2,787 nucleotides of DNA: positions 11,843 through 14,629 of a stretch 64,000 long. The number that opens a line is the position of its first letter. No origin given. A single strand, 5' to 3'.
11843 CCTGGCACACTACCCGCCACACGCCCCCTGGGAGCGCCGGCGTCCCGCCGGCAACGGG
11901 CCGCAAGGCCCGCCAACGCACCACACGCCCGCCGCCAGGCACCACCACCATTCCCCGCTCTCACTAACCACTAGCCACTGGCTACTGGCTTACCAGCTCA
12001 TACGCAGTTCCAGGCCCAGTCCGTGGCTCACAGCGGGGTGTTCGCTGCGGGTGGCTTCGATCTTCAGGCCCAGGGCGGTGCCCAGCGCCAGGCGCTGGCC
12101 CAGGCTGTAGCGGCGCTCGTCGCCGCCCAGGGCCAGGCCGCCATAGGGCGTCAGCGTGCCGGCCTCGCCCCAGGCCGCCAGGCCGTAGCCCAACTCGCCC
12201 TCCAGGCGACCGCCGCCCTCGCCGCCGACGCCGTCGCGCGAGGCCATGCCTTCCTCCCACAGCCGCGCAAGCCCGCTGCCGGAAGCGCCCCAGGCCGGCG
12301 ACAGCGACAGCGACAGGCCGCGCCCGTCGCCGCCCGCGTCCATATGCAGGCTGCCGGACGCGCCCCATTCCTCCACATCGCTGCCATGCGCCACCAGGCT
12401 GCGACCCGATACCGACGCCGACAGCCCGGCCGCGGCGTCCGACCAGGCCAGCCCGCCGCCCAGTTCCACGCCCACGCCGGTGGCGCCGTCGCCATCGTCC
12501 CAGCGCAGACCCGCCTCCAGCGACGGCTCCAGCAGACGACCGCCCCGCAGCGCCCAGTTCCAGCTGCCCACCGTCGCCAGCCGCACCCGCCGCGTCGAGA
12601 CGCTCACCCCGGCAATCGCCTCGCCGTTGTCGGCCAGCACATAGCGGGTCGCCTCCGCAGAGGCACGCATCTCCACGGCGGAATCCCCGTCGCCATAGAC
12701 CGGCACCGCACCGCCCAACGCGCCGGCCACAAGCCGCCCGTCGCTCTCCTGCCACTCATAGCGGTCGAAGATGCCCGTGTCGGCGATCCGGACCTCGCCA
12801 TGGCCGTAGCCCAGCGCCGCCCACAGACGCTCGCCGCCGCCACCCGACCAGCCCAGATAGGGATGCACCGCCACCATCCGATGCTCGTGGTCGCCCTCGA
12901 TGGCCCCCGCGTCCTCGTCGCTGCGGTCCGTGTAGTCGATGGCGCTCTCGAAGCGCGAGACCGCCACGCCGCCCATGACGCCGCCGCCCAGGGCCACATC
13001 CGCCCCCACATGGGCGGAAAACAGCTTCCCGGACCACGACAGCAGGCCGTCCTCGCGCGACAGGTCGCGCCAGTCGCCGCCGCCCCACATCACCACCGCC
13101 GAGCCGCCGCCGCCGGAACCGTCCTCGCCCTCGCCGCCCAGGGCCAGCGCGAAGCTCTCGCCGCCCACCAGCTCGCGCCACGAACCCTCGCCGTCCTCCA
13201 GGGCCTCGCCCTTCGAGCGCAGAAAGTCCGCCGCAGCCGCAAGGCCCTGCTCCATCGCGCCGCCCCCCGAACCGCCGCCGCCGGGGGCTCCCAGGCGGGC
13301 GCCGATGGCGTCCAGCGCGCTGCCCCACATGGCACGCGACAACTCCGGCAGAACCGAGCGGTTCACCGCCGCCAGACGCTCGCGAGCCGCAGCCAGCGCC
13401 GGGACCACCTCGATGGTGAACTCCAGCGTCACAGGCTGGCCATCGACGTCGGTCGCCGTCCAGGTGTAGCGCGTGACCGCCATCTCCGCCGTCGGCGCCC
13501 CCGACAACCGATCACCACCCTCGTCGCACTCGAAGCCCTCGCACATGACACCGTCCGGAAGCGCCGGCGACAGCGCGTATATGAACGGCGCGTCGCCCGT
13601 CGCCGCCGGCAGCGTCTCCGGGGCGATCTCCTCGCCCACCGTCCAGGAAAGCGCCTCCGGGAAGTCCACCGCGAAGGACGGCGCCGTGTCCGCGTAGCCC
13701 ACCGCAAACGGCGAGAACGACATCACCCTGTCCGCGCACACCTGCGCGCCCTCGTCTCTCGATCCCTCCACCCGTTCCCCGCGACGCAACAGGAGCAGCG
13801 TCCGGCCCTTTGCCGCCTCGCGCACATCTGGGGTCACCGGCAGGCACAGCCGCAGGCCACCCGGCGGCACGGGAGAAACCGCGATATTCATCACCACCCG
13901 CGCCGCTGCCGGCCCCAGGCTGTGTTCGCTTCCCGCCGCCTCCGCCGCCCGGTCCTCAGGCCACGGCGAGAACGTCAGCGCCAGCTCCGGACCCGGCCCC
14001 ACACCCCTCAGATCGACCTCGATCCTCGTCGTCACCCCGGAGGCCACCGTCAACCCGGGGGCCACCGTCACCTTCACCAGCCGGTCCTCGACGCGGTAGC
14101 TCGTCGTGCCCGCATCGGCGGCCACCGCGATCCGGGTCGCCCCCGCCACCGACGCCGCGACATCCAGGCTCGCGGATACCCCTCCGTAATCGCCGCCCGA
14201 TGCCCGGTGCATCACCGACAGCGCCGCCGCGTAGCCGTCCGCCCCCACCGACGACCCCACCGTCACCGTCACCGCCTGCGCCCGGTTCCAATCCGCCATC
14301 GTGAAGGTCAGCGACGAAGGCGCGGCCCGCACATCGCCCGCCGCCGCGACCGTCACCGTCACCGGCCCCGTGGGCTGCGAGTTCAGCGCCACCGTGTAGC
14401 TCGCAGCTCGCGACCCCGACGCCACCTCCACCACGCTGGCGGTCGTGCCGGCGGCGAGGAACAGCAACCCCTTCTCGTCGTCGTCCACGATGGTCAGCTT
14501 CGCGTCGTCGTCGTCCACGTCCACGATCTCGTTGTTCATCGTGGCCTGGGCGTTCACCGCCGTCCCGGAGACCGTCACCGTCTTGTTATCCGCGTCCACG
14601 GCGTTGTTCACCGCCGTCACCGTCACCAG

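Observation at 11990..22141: Giant autotransporter adhesin with nested repeat periodicity (~300-bp units inside ~2.7-kb super-repeats)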

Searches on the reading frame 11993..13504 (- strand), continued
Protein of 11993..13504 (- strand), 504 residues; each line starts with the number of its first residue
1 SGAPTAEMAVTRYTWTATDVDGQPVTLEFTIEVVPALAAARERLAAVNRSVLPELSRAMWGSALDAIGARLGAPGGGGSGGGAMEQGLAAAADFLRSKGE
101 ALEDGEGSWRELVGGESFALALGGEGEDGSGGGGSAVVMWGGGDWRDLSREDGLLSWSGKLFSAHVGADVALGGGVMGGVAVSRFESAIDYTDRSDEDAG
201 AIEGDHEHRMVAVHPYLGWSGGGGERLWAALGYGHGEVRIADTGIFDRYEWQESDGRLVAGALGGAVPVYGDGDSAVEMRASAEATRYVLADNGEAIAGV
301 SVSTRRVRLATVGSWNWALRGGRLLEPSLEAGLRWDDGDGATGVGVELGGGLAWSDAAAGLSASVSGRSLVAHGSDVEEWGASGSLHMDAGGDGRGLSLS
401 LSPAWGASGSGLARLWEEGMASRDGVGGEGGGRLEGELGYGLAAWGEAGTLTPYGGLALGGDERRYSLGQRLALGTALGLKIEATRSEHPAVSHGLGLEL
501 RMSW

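Call 34: predict_structure(alignment_id=A1)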
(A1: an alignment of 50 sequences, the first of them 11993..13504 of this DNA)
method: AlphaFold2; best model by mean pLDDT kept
length: 504 residues; sequences in the alignment: 50
mean_pLDDT: 78.5   pTM: 0.73
mean pLDDT of the five models: 78.5, 78.2, 77.6, 75.2, 71.4
residues with pLDDT >= 90: 175; 70-90: 207; 50-70: 56; < 50: 66
segments of 3 or more residues with pLDDT < 50: 1-7, 75-93, 98-102, 104-107, 125-132, 410-430
pLDDT, mean of each block of 10 residues (from residue 1): 44 73 74 68 94 92 85 47 38 49 51 60 53 67 78 88 88 89 94 86 95 96 90 97 86 96 94 91 96 92 94 93 92 90 88 89 86 76 82 80 70 40 38 83 84 88 84 80 78 69 51
secondary structure, 60 per line:
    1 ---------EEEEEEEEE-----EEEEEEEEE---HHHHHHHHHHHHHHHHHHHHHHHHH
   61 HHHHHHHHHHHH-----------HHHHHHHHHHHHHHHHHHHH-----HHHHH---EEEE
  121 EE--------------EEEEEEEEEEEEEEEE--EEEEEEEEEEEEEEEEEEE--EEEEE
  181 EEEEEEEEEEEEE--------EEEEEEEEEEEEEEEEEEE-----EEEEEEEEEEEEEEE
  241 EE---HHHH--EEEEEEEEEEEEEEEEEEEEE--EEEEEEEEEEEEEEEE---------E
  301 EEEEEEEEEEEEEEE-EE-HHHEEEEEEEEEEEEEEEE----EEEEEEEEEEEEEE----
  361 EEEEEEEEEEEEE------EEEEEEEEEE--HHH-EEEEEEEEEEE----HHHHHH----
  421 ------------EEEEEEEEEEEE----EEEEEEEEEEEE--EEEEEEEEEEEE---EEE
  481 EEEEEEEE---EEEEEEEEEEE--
elements in order: E10-18 E24-32 H36-72 H84-103 H109-113 E117-122 E137-152 E155-173 E176-193 E202-220 E226-242 H246-249 E252-272 E275-290 E300-315 E323-338 E343-356 E361-373 E380-389 E396-406 H411-416 E433-444 E449-460 E463-474 E478-488 E492-502

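Call 36: fold_search(model_id=the predicted structure, library=pdb)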
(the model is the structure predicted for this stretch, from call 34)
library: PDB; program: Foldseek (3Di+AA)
matches with E <= 10: 798; with E <= 0.001: 58
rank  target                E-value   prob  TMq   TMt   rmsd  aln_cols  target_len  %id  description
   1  5iv9_A                6.2e-06  1.00  0.25  0.18  19.5       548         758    7  The LPS Transporter LptDE from Klebsiella pneumoniae, full-length (released 2016-05-18)
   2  3qq2_A                8.5e-06  1.00  0.31  0.56   6.2       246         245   16  Crystal Structure of the Beta Domain of the Bordetella Autotransporter Brka (released 2011-04-13)
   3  3qq2_B                1.4e-05  1.00  0.31  0.54   6.8       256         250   20  Crystal Structure of the Beta Domain of the Bordetella Autotransporter Brka (released 2011-04-13)
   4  4rhb_A                1.6e-05  1.00  0.26  0.24  18.7       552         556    8  Crystal structure of the lipopolysaccharide assembly complex LptD-LptE from the Escherichia coli outer membrane (released 2015-08-26)
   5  4rhb_C                1.8e-05  1.00  0.26  0.24  19.2       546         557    8  Crystal structure of the lipopolysaccharide assembly complex LptD-LptE from the Escherichia coli outer membrane (released 2015-08-26)
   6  3aeh_A                3.1e-05  1.00  0.29  0.47  14.3       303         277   14  Integral membrane domain of autotransporter Hbp (released 2010-07-07)
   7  9rpr_A                3.8e-05  1.00  0.25  0.19  18.1       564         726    7  Cryo-EM structure of LptDEM complex containing Shigella flexneri LptE and endogenous E. coli LptD and LptM (released 2025-12-10)
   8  9p1u_F                4.2e-05  1.00  0.30  0.32  14.4       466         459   10  beta-barrel assembly machine from Escherichia coli in an late state of LptD assembly (released 2026-03-11)
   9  9i95_A                7.5e-05  1.00  0.26  0.24  20.0       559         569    7  Cryo-EM structure of Shigella flexneri LptDE bound by a Bicyclic peptide molecule (Compound 4) (released 2025-10-15)
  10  3qq2_C                7.9e-05  1.00  0.31  0.55   6.2       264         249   18  Crystal Structure of the Beta Domain of the Bordetella Autotransporter Brka (released 2011-04-13)
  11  3kvn_A                8.8e-05  1.00  0.28  0.23  19.1       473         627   12  Crystal structure of the full-length autotransporter EstA from Pseudomonas aeruginosa (released 2010-01-26)
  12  3slj                  8.8e-05  1.00  0.22  0.33  22.5       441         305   11  Pre-cleavage Structure of the Autotransporter EspP - N1023A mutant (released 2011-11-16)
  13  9i94_A                1.0e-04  1.00  0.27  0.25  18.7       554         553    6  Cryo-EM structure of Shigella flexneri LptDE bound by a Bicyclic peptide molecule (Compound 3) (released 2025-10-15)
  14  7omm_A                1.0e-04  0.99  0.26  0.21  18.6       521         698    9  Cryo-EM structure of N. gonorhoeae LptDE in complex with ProMacrobodies (MBPs have not been built de novo) (released 2022-05-04)
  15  9q8n_A                1.1e-04  1.00  0.26  0.24  20.9       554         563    7  Cryo-EM structure of Shigella flexneri LptDE bound by a Bicyclic peptide molecule (Compound 16) (released 2025-10-15)
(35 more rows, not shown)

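Call 40: find_encoding_contigs(protein=P0001, flank=3000, max_places=3)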
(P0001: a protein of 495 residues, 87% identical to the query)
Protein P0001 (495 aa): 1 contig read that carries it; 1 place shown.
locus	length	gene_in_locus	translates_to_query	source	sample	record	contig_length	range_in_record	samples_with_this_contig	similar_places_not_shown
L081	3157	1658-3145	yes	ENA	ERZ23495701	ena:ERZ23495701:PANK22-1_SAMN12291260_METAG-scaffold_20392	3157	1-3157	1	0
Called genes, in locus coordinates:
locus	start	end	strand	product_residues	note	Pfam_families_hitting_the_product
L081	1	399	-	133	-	?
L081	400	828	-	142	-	-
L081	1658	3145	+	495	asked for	-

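Call 49: search_protein_families(library=pfam, alignment_id=A1, max_evalue=0.001)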
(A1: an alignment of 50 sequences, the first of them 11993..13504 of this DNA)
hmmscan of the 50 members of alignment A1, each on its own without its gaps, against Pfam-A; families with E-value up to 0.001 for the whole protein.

A. member 1, window:11993-13504:- (504 aa): 0 families

B. families by the number of members that match (of 50 scanned): 13 families
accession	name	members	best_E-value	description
PF03797.25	Autotransporter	23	2.5e-14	Autotransporter beta-domain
PF05345.18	He_PIG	16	1.9e-20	Putative Ig domain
PF03160.20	Calx-beta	13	5.6e-23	Calx-beta domain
PF19078.6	Big_12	3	7.6e-32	Bacterial Ig-like domain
PF06468.19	Spond_N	1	3e-40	Spondin_N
PF00041.27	fn3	1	3.3e-16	Fibronectin type III domain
PF02494.22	HYR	1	6.3e-12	HYR domain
PF16656.11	Pur_ac_phosph_N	1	6.9e-11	Purple acid Phosphatase, N-terminal domain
PF13753.12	SWM_repeat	1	9.6e-07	Putative flagellar system-associated repeat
PF00028.23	Cadherin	1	1.3e-06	Cadherin domain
PF13505.12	OMP_b-brl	1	4.1e-05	Outer membrane protein beta-barrel domain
PF16403.11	Bact_surface_Ig-like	1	8.7e-05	Bacterial surface protein, Ig-like domain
PF23237.1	HYR_4C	1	0.00036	HYR-like domain with 4 cysteines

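Call 50: search_protein_families(library=ncbifam, alignment_id=A1, max_evalue=0.001)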
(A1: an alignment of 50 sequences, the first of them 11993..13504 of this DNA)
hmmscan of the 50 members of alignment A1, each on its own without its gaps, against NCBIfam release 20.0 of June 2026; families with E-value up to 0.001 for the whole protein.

A. member 1, window:11993-13504:- (504 aa): 0 families

B. families by the number of members that match (of 50 scanned): 6 families
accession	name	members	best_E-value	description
TIGR00845.1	caca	6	2.4e-15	sodium/calcium exchanger 1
NF038115.1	SVAGG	4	9e-07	SVAGG family GlyGly-CTERM protein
NF038123.1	NF038123_dom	1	4.1e-29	spondin domain-containing protein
NF012211.1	tand_rpt_95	1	7.7e-07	tandem-95 repeat protein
NF047446.1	barrel_OmpL47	1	2.6e-06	OmpL47-type beta-barrel domain-containing protein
TIGR01414.1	autotrans_barl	1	0.00096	autotransporter outer membrane beta-barrel domain-containing protein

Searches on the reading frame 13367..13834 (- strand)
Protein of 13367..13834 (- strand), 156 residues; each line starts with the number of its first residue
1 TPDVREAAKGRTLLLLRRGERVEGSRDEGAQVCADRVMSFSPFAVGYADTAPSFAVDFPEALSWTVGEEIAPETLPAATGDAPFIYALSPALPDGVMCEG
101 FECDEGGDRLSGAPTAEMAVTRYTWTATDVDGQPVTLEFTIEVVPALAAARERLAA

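Call 72: search_protein_families(library=pfam, proteins=[window:13367-13834:-], max_evalue=10)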
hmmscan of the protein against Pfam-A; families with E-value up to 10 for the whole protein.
window:13367-13834:- (156 aa): 0 families

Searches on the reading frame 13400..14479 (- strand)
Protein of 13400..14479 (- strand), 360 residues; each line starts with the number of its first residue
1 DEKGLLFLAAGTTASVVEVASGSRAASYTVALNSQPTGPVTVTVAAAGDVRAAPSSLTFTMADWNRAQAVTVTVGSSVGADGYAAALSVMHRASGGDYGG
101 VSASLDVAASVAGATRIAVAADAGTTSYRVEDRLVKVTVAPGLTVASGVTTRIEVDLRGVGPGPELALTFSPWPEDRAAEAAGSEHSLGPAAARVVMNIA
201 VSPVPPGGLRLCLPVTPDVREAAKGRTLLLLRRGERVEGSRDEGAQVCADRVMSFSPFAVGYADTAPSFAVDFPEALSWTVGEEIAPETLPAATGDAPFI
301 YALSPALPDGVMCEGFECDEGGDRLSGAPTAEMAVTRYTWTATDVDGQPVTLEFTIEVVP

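Call 59: search_solved_structures(query=window:13400-14479:-, max_evalue=10, show_alignments=1)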
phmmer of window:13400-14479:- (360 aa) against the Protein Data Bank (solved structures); distinct sequences matched with E-value up to 10: 7.
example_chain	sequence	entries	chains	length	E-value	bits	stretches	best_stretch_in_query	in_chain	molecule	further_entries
6lr7_B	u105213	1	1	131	0.56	12.5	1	230-289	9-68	Nanobody LaG16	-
7sah_B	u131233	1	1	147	0.6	12.4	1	230-289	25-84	LaG16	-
8sfs_D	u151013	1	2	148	0.68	12.2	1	230-289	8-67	LaG16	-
7sai_C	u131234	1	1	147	0.8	12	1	247-289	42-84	LAG30 Nanobody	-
9vxh_B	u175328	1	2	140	1.6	11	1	247-285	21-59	nanobody N2C1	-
5vak_B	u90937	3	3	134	1.6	11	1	247-288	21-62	Nb914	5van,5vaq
3plx_B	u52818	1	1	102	1.9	10.8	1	14-72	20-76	Aspartate 1-decarboxylase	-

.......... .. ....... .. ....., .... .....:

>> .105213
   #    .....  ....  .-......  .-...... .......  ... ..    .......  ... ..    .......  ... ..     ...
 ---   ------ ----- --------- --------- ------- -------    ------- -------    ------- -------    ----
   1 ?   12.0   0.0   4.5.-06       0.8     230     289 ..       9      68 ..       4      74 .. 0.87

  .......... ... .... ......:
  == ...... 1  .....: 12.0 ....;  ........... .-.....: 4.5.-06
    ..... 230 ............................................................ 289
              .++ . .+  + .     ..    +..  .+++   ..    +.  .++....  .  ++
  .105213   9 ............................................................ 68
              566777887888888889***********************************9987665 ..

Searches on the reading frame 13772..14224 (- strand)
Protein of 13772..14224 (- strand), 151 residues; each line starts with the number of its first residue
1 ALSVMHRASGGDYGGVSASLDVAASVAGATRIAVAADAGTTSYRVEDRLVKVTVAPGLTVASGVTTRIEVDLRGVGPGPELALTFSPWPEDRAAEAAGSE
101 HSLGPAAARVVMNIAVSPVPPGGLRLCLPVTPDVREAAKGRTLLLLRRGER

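Call 72: search_protein_families(library=pfam, proteins=[window:13772-14224:-], max_evalue=10)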
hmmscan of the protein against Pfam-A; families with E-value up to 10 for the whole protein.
window:13772-14224:- (151 aa): 0 families

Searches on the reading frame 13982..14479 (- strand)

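Call 17: search_protein_families(library=pfam, proteins=[window:13982-14479:-], max_evalue=10)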
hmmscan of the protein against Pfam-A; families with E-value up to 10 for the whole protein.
window:13982-14479:- (166 aa): 1 family
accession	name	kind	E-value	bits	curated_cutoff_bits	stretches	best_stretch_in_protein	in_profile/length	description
PF18321.7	3HCDH_RFF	-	1.2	10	23.6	1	104-130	22-48/69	3-hydroxybutyryl-CoA dehydrogenase reduced Rossmann-fold domain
